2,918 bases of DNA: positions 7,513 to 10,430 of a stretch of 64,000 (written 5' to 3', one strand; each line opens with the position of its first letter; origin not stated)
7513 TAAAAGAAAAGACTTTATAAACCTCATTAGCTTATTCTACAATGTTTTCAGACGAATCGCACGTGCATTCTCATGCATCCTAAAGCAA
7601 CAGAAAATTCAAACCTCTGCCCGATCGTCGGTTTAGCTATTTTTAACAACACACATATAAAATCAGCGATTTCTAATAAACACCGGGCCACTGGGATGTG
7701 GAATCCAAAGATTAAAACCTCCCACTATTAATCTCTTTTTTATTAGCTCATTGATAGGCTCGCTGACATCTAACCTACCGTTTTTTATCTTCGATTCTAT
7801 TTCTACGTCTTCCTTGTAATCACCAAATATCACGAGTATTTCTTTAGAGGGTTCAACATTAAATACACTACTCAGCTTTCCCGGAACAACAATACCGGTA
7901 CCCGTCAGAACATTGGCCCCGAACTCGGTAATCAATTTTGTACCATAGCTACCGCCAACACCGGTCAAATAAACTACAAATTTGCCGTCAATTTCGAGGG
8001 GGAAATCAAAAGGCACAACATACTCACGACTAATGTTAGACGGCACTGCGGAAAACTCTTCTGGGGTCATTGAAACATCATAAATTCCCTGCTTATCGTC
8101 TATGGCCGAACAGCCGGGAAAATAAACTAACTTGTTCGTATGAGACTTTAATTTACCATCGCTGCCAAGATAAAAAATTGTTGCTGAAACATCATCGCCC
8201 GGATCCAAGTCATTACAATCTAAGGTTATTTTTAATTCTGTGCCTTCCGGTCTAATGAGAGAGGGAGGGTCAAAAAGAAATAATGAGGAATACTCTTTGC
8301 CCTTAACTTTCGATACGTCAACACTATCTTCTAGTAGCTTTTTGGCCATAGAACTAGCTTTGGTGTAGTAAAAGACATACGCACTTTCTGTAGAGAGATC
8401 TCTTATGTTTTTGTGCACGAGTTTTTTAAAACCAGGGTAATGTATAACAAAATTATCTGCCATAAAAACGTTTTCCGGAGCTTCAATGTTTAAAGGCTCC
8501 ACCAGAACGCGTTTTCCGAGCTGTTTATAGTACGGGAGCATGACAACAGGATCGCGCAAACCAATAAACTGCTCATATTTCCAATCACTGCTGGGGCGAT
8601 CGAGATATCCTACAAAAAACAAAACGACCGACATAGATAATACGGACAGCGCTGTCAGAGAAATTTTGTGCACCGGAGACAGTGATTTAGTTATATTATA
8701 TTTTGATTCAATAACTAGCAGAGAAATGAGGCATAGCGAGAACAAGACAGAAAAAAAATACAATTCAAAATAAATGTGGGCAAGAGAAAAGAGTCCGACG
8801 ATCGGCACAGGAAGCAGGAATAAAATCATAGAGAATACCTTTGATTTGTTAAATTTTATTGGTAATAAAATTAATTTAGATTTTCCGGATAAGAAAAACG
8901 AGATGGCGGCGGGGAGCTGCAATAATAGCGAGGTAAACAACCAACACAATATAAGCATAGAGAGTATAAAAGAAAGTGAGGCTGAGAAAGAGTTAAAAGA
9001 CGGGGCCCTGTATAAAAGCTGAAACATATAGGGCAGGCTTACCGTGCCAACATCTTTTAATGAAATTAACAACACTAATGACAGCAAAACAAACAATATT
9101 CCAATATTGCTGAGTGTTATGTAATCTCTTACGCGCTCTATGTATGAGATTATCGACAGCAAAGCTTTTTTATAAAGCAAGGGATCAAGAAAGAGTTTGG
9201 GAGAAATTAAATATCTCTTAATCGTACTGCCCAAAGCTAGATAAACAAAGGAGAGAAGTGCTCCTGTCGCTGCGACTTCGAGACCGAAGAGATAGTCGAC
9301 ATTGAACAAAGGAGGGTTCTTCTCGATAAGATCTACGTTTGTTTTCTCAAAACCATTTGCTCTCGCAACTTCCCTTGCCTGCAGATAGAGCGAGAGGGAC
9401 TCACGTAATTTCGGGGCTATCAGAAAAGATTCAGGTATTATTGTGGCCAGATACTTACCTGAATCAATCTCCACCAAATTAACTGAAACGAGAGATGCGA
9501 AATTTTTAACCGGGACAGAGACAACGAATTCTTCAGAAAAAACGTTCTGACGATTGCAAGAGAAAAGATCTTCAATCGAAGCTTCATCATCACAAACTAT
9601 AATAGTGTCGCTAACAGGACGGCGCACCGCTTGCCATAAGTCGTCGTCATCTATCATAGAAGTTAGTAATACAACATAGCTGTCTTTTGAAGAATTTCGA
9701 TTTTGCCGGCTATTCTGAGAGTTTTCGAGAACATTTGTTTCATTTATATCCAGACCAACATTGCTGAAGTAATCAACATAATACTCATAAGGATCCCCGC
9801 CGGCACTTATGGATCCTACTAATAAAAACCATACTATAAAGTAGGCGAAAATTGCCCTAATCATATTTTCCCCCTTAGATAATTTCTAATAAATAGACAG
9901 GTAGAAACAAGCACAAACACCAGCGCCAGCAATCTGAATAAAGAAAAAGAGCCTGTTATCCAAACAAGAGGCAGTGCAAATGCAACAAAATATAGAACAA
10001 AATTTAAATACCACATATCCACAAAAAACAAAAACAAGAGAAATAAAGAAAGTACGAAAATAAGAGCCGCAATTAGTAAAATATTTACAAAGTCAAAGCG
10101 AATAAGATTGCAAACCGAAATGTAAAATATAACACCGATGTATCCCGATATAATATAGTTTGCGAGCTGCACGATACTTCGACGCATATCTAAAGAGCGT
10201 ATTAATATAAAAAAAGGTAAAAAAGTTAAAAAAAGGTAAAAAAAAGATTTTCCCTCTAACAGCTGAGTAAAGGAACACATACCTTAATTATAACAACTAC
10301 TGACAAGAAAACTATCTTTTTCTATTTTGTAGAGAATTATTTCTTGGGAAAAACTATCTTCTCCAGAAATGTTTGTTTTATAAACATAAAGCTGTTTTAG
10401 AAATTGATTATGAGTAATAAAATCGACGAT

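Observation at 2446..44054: About 42-kb co-directional glycosylation locus with an unusually expanded lipid-linked, extracytoplasmic transferase toolkit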

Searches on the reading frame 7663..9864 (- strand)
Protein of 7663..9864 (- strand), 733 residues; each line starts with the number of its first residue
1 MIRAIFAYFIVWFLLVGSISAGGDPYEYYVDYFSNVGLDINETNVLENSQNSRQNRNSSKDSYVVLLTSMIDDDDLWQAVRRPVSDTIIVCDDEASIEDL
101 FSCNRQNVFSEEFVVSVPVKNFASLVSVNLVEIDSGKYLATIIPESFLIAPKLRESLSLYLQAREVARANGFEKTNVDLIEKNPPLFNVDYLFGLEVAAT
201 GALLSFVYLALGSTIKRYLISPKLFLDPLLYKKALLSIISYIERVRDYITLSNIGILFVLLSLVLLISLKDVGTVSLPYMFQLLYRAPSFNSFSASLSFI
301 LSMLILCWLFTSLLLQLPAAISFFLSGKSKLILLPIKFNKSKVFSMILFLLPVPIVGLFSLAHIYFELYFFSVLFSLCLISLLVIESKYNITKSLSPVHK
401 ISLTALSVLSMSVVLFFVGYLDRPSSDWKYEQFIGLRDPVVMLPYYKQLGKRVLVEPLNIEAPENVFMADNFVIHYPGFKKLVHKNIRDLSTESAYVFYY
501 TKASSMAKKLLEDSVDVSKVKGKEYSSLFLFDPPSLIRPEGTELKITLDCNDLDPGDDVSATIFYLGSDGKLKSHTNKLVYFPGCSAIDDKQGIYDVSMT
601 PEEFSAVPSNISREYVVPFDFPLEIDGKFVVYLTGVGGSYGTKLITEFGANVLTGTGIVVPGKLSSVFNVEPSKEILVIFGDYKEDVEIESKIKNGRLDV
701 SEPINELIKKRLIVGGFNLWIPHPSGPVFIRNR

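Call 3: search_protein_families(library=pfam, proteins=[window:7666-9864:-], max_evalue=0.01)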
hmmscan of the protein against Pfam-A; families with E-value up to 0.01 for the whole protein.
window:7666-9864:- (733 aa): 0 families

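Call 11: search_protein_families(library=ncbifam, proteins=[window:7666-9864:-], max_evalue=1)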
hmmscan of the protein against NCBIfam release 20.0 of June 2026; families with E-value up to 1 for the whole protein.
window:7666-9864:- (733 aa): 0 families

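Call 12: search_protein_families(library=pfam, proteins=[window:7666-9864:-], max_evalue=10)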
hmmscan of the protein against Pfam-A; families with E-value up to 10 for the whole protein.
window:7666-9864:- (733 aa): 0 families

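Call 16: find_encoding_contigs(protein=window:7663-9864:-, flank=10000, max_places=6)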
Protein window:7663-9864:- (733 aa): 18 contigs read that carry it; 6 places shown.
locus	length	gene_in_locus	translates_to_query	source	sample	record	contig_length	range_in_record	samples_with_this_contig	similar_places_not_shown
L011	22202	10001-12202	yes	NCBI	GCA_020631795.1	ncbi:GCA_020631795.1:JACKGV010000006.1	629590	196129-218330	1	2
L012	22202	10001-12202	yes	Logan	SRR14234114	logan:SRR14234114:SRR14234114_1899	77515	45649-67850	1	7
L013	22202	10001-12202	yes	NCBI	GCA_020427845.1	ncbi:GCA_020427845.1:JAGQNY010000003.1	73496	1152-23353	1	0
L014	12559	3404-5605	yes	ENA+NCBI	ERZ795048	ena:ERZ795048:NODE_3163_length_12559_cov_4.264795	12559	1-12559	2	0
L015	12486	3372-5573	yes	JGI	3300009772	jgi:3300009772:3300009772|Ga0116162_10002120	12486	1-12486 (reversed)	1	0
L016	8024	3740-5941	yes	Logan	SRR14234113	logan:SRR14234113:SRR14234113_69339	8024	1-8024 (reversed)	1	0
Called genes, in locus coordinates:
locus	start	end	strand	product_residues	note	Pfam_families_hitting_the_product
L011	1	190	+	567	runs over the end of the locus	-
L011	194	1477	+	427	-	PF01943:Polysacc_synt, PF13440:Polysacc_synt_3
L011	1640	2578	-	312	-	PF00535:Glycos_transf_2, PF13641:Glyco_tranf_2_3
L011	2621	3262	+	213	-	PF13489:Methyltransf_23, PF07021:MetW, PF08241:Methyltransf_11 (weak), PF08242:Methyltransf_12, PF13649:Methyltransf_25, PF13847:Methyltransf_31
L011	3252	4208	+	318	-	PF00535:Glycos_transf_2, PF10111:Glyco_tranf_2_2 (weak)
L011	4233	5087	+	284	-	PF00535:Glycos_transf_2, PF10111:Glyco_tranf_2_2, PF13641:Glyco_tranf_2_3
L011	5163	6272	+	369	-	PF00534:Glycos_transf_1, PF13692:Glyco_trans_1_4 (weak)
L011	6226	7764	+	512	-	-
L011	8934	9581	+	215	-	-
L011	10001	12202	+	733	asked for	-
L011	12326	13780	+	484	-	-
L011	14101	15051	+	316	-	PF13692:Glyco_trans_1_4 (weak)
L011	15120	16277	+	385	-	PF13439:Glyco_transf_4, PF13477:Glyco_trans_4_2 (weak), PF13579:Glyco_trans_4_4, PF00534:Glycos_transf_1, PF13692:Glyco_trans_1_4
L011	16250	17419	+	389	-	PF00534:Glycos_transf_1, PF13692:Glyco_trans_1_4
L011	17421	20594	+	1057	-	PF04932:Wzy_C, PF02366:PMT, PF13231:PMT_2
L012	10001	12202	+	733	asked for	-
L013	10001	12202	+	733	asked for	-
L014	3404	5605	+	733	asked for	-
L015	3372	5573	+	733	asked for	-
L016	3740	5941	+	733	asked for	-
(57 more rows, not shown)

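Call 30: find_homologous_proteins(query=window:7666-9864:-, max_evalue=0.001)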
Query window:7666-9864:-: 8000 candidates shared short words with the query, none scored E <= 0.001.

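Call 47: search_solved_structures(query=A2, max_evalue=10)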
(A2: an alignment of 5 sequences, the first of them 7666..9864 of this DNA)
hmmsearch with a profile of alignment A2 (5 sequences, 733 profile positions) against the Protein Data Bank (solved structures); distinct sequences matched with E-value up to 10: 0.

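Call 63: search_protein_representatives(protein=window:7666-9864:-)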
Query: 733 residues. Proteins with E-value up to 0.001 (for the whole library): 42; up to 1e-10: 22; up to 1e-30: 1. The best 42 are listed.
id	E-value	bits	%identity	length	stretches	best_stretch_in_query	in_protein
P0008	5.0e-113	395.7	99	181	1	553-733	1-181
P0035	5.1e-22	94.9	25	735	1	49-597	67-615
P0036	1.7e-21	93.2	29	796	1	85-593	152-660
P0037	4.1e-21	91.9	27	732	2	6-601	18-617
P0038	9.8e-20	87.3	26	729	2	2-591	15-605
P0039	1.0e-19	87.3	29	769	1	83-602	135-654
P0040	3.1e-19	85.7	28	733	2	20-588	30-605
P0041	1.3e-18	83.7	26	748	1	64-724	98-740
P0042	1.4e-18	83.5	25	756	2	10-594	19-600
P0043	3.3e-18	82.3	26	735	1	49-586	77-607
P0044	9.9e-18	80.7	23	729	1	15-724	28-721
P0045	4.5e-16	75.2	25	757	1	61-556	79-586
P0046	7.8e-16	74.4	27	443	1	310-725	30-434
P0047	1.1e-15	73.9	26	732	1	44-721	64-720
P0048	1.2e-14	70.6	26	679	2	60-588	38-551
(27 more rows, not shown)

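Call 66: search_solved_structures(query=A3, max_evalue=10)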
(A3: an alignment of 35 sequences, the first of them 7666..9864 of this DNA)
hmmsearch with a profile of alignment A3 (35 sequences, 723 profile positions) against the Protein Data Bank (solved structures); distinct sequences matched with E-value up to 10: 4.
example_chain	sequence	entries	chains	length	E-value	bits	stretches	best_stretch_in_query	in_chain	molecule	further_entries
6b87_A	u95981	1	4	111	0.44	12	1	194-273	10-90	TMHC2_E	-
8eoi_F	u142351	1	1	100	1.4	10.3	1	362-432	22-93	ER membrane protein complex subunit 6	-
6ww7_F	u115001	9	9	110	1.6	10.1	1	362-432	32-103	ER membrane protein complex subunit 6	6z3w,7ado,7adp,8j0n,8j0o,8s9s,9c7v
4zpx_A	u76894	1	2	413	6.5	8.1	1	343-397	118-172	ATP-dependent protease Lon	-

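Call 67: search_protein_families(library=pfam, alignment_id=A3, max_evalue=0.01)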
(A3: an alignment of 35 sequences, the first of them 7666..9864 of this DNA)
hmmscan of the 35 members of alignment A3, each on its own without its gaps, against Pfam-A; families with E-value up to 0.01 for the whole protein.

A. member 1, window:7666-9864:- (733 aa): 0 families

B. families by the number of members that match (of 35 scanned): 0 families

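Call 77: predict_structure(alignment_id=A3)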
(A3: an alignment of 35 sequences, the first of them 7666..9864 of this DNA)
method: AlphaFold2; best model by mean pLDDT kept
length: 733 residues; sequences in the alignment: 35
mean_pLDDT: 72.4   pTM: 0.53
mean pLDDT of the five models: 72.4, 70.3, 70.0, 67.9, 66.5
residues with pLDDT >= 90: 59; 70-90: 393; 50-70: 196; < 50: 85
segments of 3 or more residues with pLDDT < 50: 15-22, 46-59, 172-191, 387-392, 423-425, 588-596, 661-665
pLDDT, mean of each block of 10 residues (from residue 1): 66 49 75 87 50 41 83 69 76 84 88 71 66 76 91 89 80 39 39 66 77 77 77 81 89 92 90 84 77 66 88 85 65 51 61 59 56 57 50 59 70 66 64 78 86 86 82 86 79 70 80 78 74 65 80 77 88 89 68 44 51 81 78 72 53 75 51 75 78 85 91 86 72 74
secondary structure, 60 per line:
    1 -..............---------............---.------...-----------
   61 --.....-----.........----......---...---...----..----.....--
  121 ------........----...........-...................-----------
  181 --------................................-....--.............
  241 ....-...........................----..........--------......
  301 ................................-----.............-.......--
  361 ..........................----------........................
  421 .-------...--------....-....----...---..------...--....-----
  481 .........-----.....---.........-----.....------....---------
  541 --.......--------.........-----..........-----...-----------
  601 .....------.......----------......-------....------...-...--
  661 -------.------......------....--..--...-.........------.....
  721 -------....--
elements in order (helices of 4 or more, strands of 3 or more residues): H2-15 H25-36 E63-67 H73-81 E86-91 E95-97 E101-103 E114-118 E127-134 E139-144 H145-149 H151-169 H189-220 H222-225 H228-244 H246-272 H277-286 H295-332 H338-350 H352-358 H361-386 H397-421 E429-431 E440-443 E445-448 E453-455 E467-469 E472-475 E481-486 E495-499 H503-511 H517-520 E528-531 E543-549 E558-566 E572-581 H601-605 E612-618 E629-634 E642-645 E652-654 E656-658 E675-680 E687-690 E697-699 H701-709 E716-720 E728-731

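Call 87: find_encoding_contigs(protein=P0035, flank=10000, max_places=1)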
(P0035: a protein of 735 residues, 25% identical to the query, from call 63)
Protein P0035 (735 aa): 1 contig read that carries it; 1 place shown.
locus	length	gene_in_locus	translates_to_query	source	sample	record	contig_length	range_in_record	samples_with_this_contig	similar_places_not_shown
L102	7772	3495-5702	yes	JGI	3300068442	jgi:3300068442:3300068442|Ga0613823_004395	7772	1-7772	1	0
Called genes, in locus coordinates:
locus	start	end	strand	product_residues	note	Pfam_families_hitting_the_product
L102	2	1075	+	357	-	?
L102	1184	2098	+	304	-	-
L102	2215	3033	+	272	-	-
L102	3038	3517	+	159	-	-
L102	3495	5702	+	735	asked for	-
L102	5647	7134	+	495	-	-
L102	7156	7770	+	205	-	?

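Call 108: fold_search(model_id=the predicted structure, library=pdb)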
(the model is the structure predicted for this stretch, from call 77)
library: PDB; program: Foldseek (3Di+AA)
matches with E <= 10: 710; with E <= 0.001: 0
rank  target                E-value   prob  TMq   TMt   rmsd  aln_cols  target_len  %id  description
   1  9cbc_B                9.1e-03  0.09  0.05  0.04  52.2       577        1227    9  Yersinia entomophaga holotoxin complex in pore conformation (released 2025-12-31)
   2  7oxr_A                1.4e-02  0.33  0.09  0.27  15.9       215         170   11  Cryo-EM structure of yeast Sei1 with locking helix deletion (released 2021-10-13)
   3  9lc0_N                1.7e-02  0.16  0.07  0.05  22.4       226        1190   10  tail complex of mature phage N4 (released 2025-04-16)
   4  9lc0_I                1.7e-02  0.15  0.07  0.04  23.0       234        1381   10  tail complex of mature phage N4 (released 2025-04-16)
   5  9yf5_LA               2.6e-02  0.14  0.07  0.05  23.1       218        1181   11  N4 Empty Particle C6 Tail (released 2025-12-24)
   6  7pxq                  2.8e-02  0.23  0.10  0.09  17.9       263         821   12  GH115 alpha-1,2-glucuronidase D303A (released 2022-01-19)
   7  7pug_A                3.5e-02  0.18  0.10  0.09  15.3       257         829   11  GH115 alpha-1,2-glucuronidase in complex with xylopentaose (released 2022-01-19)
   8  5a3l_C                3.9e-02  0.14  0.08  0.19  14.1       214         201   12  Structure of Cea1A in complex with N-Acetylglucosamine (released 2016-06-29)
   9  1tza_A                4.1e-02  0.11  0.06  0.20  16.8       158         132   12  X-ray structure of Northeast Structural Genomics Consortium target SoR45 (released 2004-07-27)
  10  8iq5_A                4.3e-02  0.72  0.09  0.12   6.8       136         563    9  Crystal structure of trimeric K2-2 TSP (released 2024-02-21)
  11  8iqe_B                4.3e-02  0.57  0.09  0.11   9.0       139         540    9  Crystal structure of tetrameric K2-2 TSP (released 2024-02-21)
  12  8iq5_D                4.6e-02  0.72  0.10  0.12   6.1       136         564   10  Crystal structure of trimeric K2-2 TSP (released 2024-02-21)
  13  1gny_A                4.8e-02  0.54  0.10  0.33   9.4       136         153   11  xylan-binding module CBM15 (released 2001-11-29)
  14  7yrf_A                6.4e-02  0.05  0.06  0.14  22.5       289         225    6  Cryo-EM structure of compact CA16 empty particle in complex with a neutralizing antibody 8C4 (released 2022-09-14)
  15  1rui_1                6.4e-02  0.04  0.05  0.10  21.9       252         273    8  RHINOVIRUS 14 MUTANT S1223G COMPLEXED WITH ANTIVIRAL COMPOUND WIN 52084 (released 1995-11-14)
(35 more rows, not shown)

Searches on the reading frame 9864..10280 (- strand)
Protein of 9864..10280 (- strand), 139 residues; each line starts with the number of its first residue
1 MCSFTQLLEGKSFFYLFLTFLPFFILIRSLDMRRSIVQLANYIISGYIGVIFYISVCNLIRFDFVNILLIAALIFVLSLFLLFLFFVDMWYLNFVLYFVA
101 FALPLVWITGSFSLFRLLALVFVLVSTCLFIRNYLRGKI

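Call 3: search_protein_families(library=pfam, proteins=[window:9864-10280:-], max_evalue=0.01)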
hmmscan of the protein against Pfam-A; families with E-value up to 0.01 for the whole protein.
window:9864-10280:- (139 aa): 0 families

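Call 11: search_protein_families(library=ncbifam, proteins=[window:9864-10280:-], max_evalue=1)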
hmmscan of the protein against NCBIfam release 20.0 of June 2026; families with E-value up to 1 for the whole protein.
window:9864-10280:- (139 aa): 1 family
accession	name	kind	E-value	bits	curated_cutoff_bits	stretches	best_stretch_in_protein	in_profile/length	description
TIGR04173.1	PIP_CTERM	subfamily_domain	0.24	11.4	30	1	123-138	11-26/27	PIP-CTERM sorting domain-containing protein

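Call 12: search_protein_families(library=pfam, proteins=[window:9864-10280:-], max_evalue=10)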
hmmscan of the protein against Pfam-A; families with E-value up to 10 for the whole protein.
window:9864-10280:- (139 aa): 0 families
